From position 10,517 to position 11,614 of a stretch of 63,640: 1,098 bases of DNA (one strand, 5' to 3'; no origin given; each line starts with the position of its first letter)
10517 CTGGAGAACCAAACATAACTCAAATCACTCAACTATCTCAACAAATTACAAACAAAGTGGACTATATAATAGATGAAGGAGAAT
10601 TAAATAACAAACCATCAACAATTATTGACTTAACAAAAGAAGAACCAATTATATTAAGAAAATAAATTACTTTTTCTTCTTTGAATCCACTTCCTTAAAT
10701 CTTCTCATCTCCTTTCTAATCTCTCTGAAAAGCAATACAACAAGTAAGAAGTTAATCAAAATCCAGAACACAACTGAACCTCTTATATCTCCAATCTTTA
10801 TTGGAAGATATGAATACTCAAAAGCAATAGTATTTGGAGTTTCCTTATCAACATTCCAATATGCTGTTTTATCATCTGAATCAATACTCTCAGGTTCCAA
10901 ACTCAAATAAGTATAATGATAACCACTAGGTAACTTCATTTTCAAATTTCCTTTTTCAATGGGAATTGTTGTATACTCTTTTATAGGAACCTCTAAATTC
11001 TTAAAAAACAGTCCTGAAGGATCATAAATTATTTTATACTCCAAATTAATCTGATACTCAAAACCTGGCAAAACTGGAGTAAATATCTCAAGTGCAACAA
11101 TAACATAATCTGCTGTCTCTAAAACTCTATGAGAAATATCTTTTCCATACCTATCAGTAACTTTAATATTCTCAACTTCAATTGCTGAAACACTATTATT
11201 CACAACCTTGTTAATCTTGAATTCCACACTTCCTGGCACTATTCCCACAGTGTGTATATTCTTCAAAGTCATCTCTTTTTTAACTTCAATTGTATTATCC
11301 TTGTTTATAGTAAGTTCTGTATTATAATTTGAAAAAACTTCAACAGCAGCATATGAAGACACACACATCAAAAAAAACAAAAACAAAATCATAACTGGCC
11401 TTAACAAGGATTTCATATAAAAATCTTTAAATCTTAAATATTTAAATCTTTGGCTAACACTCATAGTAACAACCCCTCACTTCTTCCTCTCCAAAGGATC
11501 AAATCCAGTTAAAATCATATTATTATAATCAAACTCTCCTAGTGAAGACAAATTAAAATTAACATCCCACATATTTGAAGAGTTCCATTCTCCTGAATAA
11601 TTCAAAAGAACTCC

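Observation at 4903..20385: Cell-surface gene island built from eukaryote-like and phage-like extracellular modules: candidate host-attachment system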

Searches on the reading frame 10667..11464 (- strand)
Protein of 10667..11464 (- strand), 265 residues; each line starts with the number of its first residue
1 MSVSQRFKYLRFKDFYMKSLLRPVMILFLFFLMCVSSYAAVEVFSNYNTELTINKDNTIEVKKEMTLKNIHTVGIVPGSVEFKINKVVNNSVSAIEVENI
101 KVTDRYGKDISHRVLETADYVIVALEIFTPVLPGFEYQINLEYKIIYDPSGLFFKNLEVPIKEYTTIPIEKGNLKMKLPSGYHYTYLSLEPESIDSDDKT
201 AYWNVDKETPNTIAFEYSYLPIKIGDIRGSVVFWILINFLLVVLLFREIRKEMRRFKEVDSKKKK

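Call 5: search_protein_families(library=pfam, proteins=[window:10667-11464:-], max_evalue=0.1)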
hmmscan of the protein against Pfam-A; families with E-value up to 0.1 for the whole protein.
window:10667-11464:- (265 aa): 1 family
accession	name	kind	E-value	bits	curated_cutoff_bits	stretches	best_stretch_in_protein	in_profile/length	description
PF10804.13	DUF2538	-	0.026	14.8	23.9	1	106-183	54-130/155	Protein of unknown function (DUF2538)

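Call 10: search_protein_families(library=ncbifam, proteins=[window:10667-11464:-], max_evalue=0.1)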
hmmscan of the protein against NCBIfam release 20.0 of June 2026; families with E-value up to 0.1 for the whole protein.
window:10667-11464:- (265 aa): 0 families

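Call 13: search_protein_families(library=phrogs, proteins=[window:10667-11464:-], max_evalue=0.01)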
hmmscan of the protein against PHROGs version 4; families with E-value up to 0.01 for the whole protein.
window:10667-11464:- (265 aa): 0 families

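Call 16: search_solved_structures(query=window:10667-11464:-, max_evalue=1)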
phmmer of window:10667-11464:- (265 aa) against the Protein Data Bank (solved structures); distinct sequences matched with E-value up to 1: 1.
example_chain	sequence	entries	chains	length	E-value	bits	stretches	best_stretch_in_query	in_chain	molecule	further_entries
3c0b_A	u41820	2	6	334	0.52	13.2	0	56-112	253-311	Conserved archaeal protein Q6M145 | Conserved archaeal protein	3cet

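Call 40: find_homologous_proteins(query=window:10667-11464:-, max_evalue=0.001)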
Query window:10667-11464:- (265 aa): 59 proteins with E <= 0.001 among 612 candidates.
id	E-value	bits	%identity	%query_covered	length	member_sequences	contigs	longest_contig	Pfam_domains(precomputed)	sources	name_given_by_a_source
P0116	9.6e-169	578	100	100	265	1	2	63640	-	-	-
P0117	3.2e-89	317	62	81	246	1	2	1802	-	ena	-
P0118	1.6e-74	269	52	91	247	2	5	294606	-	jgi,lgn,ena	-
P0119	7.1e-74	267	49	92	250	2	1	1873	-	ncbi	-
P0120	9.8e-73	263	54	82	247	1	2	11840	-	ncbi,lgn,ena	-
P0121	1.6e-72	262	48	88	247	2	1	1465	-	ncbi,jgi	-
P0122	2.1e-72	262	48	91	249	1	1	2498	-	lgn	-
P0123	2.9e-72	261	47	93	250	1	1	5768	-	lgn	-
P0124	3.7e-72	261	47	88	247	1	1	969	-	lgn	-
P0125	4.3e-72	261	48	93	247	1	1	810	-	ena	-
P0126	9.0e-72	260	46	93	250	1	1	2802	-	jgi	jgi:hypothetical protein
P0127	1.7e-71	259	50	79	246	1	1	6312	-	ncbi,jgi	-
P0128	3.2e-71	258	46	91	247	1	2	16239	-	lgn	-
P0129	9.0e-71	257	45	92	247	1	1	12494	-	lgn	-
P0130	1.5e-70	256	48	88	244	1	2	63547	-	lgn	-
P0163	1.2e-65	240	48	92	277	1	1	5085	-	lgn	-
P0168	2.1e-64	236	45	92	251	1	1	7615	-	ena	-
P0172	1.4e-56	210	41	91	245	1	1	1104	-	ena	-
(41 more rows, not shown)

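Call 50: predict_structure(alignment_id=A2)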
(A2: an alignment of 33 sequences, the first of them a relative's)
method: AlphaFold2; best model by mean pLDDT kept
length: 265 residues; sequences in the alignment: 33
mean_pLDDT: 85.6   pTM: 0.72
mean pLDDT of the five models: 85.6, 84.8, 84.6, 82.0, 80.5
residues with pLDDT >= 90: 127; 70-90: 110; 50-70: 28; < 50: 0
segments of 3 or more residues with pLDDT < 50: none
pLDDT, mean of each block of 10 residues (from residue 1): 70 72 91 70 84 93 89 68 75 79 93 89 84 84 89 85 76 94 93 88 90 91 91 96 98 94 83
secondary structure, 60 per line:
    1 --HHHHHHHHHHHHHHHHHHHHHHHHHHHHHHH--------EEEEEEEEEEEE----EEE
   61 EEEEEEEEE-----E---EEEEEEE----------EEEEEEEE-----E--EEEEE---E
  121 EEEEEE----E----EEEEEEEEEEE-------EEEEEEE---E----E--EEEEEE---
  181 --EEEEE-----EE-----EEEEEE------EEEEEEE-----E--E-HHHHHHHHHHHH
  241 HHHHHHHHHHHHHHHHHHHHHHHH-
elements in order: H3-33 E42-53 E58-69 E79-85 E96-103 E112-116 E120-126 E136-146 E154-160 E172-177 E183-187 E200-205 E212-218 H229-264

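Call 52: fold_search(model_id=the predicted structure, library=pdb)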
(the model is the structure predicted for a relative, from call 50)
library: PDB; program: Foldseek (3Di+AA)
matches with E <= 10: 1658; with E <= 0.001: 219
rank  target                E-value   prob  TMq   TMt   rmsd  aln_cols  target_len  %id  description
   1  8pn9_E                1.1e-08  1.00  0.50  0.25  11.8       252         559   13  Structure of human oligosaccharyltransferase OST-A complex bound to NGI-1 (released 2024-05-08)
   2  6s7t_E                1.5e-08  1.00  0.49  0.31  12.6       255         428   14  Cryo-EM structure of human oligosaccharyltransferase complex OST-B (released 2019-12-18)
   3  6s7o_E                1.6e-08  1.00  0.50  0.25  12.7       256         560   14  Cryo-EM structure of human oligosaccharyltransferase complex OST-A (released 2019-12-18)
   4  8b6l_O                1.9e-08  1.00  0.49  0.24  12.6       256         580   14  Subtomogram average of the human Sec61-TRAP-OSTA-translocon (released 2022-12-07)
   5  4pj6_A                9.5e-08  1.00  0.40  0.15   8.1       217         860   12  Crystal Structure of Human Insulin Regulated Aminopeptidase with Lysine in Active Site (released 2014-12-03)
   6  9daz_A                1.6e-07  1.00  0.40  0.15   5.9       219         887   10  Molecular basis of pathogenicity of the recently emerged FCoV-23 coronavirus. Complex of fAPN with FCoV-23 RBD (released 2025-07-09)
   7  6u7g_B                1.7e-07  1.00  0.41  0.15   6.7       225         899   10  HCoV-229E RBD Class V in complex with human APN (released 2019-11-13)
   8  8agb_E                1.9e-07  1.00  0.48  0.31  11.9       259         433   12  Structure of yeast oligosaccharylransferase complex with lipid-linked oligosaccharide bound (released 2022-12-07)
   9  6ezn_A                2.0e-07  1.00  0.46  0.29  12.1       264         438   12  Cryo-EM structure of the yeast oligosaccharyltransferase (OST) complex (released 2018-01-17)
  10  3chp                  2.6e-07  1.00  0.44  0.21   6.2       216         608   10  Crystal structure of leukotriene a4 hydrolase in complex with (3S)-3-amino-4-oxo-4-[(4-phenylmethoxyphenyl)amino]butanoi (released 2008-04-22)
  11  6koz_B                2.6e-07  1.00  0.38  0.25   7.0       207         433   11  Crystal structure of two domain M1 zinc metallopeptidase E323 mutant bound to L-Leucine amino acid (released 2020-01-22)
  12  5ni6                  2.9e-07  1.00  0.41  0.20   7.3       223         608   11  Crystal structure of human LTA4H mutant D375N in complex with LTA4 (released 2017-08-23)
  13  8jkt_B                3.1e-07  1.00  0.35  0.13   7.8       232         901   12  Crystal structure of feline aminopeptidase N ectodomain (released 2024-06-05)
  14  7oci_A                3.3e-07  1.00  0.49  0.31  11.8       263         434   12  Cryo-EM structure of yeast Ost6p containing oligosaccharyltransferase complex (released 2022-02-16)
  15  6koy_A                3.5e-07  1.00  0.38  0.26   6.6       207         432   10  Crystal structure of two domain M1 Zinc metallopeptidase E323A mutant bound to L-tryptophan amino acid (released 2020-01-22)
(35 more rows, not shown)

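Call 55: search_solved_structures(query=A2, max_evalue=10, show_alignments=2)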
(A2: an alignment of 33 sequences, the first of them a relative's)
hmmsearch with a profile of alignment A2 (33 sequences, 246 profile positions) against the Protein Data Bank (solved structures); distinct sequences matched with E-value up to 10: 4.
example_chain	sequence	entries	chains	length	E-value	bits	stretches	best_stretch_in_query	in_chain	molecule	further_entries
6m5y_A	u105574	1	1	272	0.72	12.4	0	147-173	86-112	Galectin-1,Galectin-1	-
4hnr_A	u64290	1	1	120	1.4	11.5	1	101-138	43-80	Chemotaxis protein CheY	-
4h60_A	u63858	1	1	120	1.4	11.5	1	101-138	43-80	Chemotaxis protein CheY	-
8phn_A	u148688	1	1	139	1.5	11.3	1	97-125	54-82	histidine kinase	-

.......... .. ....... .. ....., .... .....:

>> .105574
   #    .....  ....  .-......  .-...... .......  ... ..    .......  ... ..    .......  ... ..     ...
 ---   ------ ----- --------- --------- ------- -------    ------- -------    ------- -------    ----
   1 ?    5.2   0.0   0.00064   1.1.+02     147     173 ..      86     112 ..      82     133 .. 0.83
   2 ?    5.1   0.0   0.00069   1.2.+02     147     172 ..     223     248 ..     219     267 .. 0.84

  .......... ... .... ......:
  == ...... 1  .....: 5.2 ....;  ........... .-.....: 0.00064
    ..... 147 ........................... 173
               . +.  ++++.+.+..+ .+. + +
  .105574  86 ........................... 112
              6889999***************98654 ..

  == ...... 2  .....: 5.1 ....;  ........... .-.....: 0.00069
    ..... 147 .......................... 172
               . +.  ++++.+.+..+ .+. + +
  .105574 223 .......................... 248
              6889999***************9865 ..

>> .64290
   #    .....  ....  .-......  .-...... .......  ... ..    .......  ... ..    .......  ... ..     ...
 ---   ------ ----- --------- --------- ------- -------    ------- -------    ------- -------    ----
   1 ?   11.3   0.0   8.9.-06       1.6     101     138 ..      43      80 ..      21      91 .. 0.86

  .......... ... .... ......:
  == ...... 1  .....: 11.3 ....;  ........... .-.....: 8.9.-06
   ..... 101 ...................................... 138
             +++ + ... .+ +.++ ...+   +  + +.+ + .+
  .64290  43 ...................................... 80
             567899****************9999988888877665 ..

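Call 70: search_protein_families(library=pfam, alignment_id=A2, max_evalue=10)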
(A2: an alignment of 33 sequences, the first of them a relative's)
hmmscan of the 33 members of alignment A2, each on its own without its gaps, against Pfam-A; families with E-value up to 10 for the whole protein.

A. member 1, P0116 (265 aa): 2 families
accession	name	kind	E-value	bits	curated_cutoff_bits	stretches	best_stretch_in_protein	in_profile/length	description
PF10804.13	DUF2538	-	0.026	14.8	23.9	1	106-183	54-130/155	Protein of unknown function (DUF2538)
PF04159.19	NB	-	0.12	12.7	27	1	214-251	5-41/100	NB glycoprotein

B. families by the number of members that match (of 33 scanned): 23 families
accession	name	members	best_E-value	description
PF06936.16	Selenoprotein_S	5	0.03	Selenoprotein S (SelS)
PF04597.19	Ribophorin_I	3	0.00019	Ribophorin I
PF04159.19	NB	3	0.12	NB glycoprotein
PF17255.8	EbsA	2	0.018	EbsA-like protein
PF03032.20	FSAP_sig_propep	2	0.033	Frog skin active peptide family signal and propeptide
PF19470.4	DUF6007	1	0.017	Family of unknown function (DUF6007)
PF10804.13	DUF2538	1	0.026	Protein of unknown function (DUF2538)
PF21778.2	DUF6873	1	0.042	Family of unknown function (DUF6873)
PF17534.7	DUF5453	1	0.055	Family of unknown function (DUF5453)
PF20664.2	DUF6814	1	0.066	Family of unknown function (DUF6814)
PF19579.4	FtsL_2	1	0.085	Bacteriodetes cell division protein (FtsL-like)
PF18046.7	FKBP26_C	1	0.088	FKBP26_C-terminal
PF09061.11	Stirrup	1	0.11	Stirrup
PF11031.13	Phage_holin_T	1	0.22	Bacteriophage T holin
PF17497.7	DUF5432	1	0.22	Family of unknown function (DUF5432)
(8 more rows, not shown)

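Call 88: search_solved_structures(query=A5, max_evalue=10, show_alignments=3)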
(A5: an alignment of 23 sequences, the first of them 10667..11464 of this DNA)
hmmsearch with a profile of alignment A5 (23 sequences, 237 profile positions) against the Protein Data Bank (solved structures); distinct sequences matched with E-value up to 10: 0.

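Call 104: find_encoding_contigs(protein=P0163, flank=4000, max_places=1)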
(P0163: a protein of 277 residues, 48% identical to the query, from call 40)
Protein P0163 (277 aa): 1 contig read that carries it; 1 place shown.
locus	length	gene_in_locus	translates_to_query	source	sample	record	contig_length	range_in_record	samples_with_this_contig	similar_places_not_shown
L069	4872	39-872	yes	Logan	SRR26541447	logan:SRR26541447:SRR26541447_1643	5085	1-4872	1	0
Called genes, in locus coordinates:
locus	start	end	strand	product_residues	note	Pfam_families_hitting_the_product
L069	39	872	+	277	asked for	-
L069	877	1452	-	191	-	PF01300:Sua5_yciO_yrdC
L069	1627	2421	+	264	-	PF03372:Exo_endo_phos, PF14529:Exo_endo_phos_2 (faint)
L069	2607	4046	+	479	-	PF00224:PK, PF02887:PK_C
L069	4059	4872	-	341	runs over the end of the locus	?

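Call 105: find_encoding_contigs(protein=P0172, flank=4000, max_places=1)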
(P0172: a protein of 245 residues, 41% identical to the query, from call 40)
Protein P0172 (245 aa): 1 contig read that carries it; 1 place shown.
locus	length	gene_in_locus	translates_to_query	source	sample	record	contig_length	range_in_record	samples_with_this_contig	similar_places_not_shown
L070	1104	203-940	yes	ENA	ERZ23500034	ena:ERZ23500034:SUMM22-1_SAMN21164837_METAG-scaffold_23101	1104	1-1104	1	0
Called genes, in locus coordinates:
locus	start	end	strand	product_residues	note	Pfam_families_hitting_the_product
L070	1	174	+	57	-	?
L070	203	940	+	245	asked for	-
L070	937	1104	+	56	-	?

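Call 106: find_encoding_contigs(protein=P0168, flank=4000, max_places=1)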
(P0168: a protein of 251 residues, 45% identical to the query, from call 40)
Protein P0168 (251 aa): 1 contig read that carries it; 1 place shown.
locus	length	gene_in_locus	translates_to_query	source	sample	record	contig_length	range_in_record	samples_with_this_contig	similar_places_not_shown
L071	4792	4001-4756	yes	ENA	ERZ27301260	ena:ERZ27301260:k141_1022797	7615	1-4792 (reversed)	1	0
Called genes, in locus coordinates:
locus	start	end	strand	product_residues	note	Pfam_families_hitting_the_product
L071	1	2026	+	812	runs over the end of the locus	PF00521:DNA_topoisoIV, PF03989:DNA_gyraseA_C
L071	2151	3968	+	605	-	PF27408:AF2028_C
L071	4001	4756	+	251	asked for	-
